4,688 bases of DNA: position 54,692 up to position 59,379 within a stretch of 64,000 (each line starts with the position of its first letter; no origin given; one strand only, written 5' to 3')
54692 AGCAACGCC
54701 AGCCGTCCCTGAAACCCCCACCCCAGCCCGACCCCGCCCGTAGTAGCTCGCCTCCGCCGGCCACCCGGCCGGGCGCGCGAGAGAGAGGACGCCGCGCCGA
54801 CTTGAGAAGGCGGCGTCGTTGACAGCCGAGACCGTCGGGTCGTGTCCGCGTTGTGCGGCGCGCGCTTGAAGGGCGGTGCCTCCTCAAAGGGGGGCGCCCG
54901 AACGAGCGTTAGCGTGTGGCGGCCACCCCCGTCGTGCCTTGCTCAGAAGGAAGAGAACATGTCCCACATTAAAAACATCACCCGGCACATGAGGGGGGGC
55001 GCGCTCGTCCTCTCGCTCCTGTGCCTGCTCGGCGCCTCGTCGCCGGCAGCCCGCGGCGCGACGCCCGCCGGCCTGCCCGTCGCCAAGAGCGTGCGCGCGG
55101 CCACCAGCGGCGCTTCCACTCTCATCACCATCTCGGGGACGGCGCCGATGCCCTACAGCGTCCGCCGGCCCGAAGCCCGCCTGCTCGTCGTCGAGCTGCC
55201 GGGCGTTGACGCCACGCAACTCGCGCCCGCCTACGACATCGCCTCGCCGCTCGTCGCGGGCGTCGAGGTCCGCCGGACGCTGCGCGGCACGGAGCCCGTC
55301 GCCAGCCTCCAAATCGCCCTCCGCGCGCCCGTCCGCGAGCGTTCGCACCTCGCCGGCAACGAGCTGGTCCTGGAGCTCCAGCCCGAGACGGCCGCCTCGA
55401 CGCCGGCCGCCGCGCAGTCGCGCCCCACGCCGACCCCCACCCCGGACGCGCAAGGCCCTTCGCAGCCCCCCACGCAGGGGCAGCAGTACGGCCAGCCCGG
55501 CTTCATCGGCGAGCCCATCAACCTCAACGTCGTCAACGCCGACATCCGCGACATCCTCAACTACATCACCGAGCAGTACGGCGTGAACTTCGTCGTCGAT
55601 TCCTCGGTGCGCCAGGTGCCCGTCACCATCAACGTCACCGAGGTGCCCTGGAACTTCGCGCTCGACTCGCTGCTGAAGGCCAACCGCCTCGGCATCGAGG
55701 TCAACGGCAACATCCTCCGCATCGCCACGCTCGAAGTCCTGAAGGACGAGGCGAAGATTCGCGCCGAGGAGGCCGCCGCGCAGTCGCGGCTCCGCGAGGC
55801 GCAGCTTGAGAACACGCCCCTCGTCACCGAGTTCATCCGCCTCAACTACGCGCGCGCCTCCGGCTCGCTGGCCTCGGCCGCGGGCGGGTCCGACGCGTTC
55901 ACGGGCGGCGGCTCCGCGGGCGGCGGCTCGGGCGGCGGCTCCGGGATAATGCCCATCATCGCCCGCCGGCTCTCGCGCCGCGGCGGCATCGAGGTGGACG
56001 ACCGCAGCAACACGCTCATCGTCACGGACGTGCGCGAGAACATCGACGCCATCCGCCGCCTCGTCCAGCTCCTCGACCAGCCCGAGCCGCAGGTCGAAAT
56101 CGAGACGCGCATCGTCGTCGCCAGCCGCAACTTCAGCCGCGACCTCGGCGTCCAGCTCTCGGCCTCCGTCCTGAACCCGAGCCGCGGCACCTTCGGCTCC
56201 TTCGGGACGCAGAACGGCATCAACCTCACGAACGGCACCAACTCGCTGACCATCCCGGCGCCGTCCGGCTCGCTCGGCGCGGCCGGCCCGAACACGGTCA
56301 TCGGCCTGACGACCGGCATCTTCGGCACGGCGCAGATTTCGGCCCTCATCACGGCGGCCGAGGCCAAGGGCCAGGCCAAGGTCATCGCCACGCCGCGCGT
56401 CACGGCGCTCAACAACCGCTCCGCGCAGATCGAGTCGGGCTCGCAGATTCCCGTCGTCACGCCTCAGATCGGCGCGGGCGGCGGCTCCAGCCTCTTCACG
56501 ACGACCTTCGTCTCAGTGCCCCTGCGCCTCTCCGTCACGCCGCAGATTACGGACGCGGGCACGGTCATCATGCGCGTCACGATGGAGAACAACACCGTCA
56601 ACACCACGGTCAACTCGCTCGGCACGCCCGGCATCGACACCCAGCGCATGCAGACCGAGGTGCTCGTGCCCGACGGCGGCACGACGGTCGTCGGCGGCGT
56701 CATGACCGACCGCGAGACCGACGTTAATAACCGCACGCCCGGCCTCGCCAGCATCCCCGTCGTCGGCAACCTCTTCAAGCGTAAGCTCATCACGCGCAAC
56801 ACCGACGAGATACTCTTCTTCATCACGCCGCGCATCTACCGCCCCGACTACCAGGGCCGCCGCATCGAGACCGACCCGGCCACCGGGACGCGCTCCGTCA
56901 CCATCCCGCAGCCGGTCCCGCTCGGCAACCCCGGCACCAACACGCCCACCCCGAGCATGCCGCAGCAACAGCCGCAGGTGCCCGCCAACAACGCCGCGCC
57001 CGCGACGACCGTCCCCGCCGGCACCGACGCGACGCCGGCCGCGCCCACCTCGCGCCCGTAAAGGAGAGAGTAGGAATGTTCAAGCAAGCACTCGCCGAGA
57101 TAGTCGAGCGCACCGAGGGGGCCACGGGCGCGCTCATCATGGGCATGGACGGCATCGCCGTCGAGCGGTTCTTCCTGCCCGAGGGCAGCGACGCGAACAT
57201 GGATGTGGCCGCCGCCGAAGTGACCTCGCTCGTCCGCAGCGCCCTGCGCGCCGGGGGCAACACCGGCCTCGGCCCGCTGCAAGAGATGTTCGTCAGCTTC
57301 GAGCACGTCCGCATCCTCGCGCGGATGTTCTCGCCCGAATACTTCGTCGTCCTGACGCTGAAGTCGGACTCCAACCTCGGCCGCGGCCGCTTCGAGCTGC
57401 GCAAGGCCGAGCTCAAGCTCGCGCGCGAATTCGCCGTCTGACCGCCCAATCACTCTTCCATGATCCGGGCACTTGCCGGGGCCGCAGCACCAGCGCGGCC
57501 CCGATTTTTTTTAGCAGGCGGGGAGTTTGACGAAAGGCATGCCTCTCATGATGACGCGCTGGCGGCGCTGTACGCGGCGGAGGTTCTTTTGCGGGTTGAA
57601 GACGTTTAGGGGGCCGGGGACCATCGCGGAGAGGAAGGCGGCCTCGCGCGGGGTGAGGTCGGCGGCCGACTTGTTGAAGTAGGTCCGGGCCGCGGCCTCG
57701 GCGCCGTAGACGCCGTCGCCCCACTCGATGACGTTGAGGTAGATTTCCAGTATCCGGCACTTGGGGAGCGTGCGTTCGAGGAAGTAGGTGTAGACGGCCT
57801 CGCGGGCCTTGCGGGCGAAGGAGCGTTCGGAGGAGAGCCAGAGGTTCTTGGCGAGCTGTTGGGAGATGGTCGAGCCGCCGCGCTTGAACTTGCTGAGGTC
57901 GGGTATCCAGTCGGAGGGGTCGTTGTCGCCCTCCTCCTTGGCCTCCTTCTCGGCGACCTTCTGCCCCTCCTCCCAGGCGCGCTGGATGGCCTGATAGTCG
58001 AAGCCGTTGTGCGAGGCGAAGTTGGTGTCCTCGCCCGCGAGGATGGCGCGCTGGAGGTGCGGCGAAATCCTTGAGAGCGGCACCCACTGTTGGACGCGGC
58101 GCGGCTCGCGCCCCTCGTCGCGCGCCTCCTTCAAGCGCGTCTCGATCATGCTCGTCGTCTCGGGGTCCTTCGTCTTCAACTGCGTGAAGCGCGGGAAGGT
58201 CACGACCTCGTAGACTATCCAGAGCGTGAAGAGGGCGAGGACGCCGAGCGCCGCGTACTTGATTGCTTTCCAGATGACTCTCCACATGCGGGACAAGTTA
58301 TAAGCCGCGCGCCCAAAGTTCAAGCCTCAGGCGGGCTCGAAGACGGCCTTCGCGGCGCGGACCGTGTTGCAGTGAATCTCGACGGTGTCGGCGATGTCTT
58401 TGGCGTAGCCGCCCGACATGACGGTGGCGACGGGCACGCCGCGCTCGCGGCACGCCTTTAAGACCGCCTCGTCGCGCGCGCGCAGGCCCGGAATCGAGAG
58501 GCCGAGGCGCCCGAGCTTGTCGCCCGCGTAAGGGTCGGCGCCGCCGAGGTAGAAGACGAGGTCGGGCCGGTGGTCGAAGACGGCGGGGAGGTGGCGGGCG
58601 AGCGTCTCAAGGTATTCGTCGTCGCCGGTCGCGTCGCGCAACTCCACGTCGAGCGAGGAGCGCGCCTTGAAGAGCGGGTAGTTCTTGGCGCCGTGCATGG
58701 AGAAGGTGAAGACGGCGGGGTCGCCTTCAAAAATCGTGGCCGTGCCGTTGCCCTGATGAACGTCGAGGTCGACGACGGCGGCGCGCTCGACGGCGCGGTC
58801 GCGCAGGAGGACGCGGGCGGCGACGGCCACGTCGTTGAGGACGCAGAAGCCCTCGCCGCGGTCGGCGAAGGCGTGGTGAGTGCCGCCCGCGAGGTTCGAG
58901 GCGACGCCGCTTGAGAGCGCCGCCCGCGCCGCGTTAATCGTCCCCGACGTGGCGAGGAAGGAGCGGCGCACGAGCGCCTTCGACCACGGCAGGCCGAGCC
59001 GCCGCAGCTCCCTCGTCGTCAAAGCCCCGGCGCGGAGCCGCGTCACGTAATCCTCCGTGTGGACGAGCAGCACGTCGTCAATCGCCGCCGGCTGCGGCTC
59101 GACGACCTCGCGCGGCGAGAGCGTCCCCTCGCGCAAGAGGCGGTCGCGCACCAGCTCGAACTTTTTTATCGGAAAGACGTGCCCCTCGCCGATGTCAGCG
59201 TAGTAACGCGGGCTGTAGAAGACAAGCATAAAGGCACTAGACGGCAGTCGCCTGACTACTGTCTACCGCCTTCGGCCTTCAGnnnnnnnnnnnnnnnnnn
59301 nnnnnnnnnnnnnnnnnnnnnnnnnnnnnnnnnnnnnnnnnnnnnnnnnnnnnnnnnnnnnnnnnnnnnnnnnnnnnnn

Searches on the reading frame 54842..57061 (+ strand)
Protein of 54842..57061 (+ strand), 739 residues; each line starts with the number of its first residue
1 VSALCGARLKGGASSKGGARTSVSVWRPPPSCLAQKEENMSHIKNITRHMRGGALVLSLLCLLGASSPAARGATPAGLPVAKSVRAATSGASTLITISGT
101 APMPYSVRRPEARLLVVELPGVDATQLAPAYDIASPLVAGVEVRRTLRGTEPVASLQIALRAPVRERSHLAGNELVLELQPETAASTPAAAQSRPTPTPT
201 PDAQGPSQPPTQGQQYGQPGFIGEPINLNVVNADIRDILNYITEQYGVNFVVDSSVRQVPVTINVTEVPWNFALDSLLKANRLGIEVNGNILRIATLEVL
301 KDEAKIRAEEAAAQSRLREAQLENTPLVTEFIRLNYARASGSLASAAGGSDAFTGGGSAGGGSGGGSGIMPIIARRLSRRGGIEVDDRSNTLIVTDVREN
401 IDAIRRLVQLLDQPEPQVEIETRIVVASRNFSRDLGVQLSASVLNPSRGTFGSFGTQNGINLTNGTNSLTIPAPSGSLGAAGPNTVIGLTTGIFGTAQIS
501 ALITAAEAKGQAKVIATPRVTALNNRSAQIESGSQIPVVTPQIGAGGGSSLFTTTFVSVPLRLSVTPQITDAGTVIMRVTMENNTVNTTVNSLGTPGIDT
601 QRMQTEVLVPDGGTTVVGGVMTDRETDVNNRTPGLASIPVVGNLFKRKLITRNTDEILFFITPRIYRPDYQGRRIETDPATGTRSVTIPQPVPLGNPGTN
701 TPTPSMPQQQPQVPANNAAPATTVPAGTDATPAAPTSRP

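Call 5: search_protein_families(library=pfam, proteins=[window:54842-57061:+])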
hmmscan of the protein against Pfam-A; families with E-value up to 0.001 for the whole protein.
window:54842-57061:+ (739 aa): 3 families
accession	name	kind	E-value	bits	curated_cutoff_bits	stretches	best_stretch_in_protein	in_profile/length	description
PF00263.26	Secretin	-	4e-41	140.9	27.5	1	505-666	1-168/169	Bacterial type II and III secretion system protein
PF03958.22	Secretin_N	-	3.7e-10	40.3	28.2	1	369-417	14-69/69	Bacterial type II/III secretion system short domain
PF07660.19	STN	-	2.8e-08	33.8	28.4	1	248-294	1-49/52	Secretin and TonB N terminus short domain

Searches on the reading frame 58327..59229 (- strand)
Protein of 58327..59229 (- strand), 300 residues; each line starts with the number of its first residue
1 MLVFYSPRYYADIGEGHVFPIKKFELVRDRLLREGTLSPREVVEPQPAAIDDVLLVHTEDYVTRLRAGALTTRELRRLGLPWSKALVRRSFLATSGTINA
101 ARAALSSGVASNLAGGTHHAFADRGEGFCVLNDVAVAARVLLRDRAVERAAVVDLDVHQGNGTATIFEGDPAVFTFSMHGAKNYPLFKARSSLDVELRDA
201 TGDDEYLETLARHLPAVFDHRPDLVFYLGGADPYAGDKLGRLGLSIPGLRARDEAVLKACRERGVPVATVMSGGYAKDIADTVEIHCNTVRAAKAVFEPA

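Call 50: search_protein_families(library=pfam, proteins=[window:58327-59229:-])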
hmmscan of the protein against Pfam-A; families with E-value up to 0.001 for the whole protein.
window:58327-59229:- (300 aa): 1 family
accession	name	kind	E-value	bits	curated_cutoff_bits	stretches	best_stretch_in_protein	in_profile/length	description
PF00850.24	Hist_deacetyl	-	6.6e-57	193.6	27.9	1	17-283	1-291/298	Histone deacetylase domain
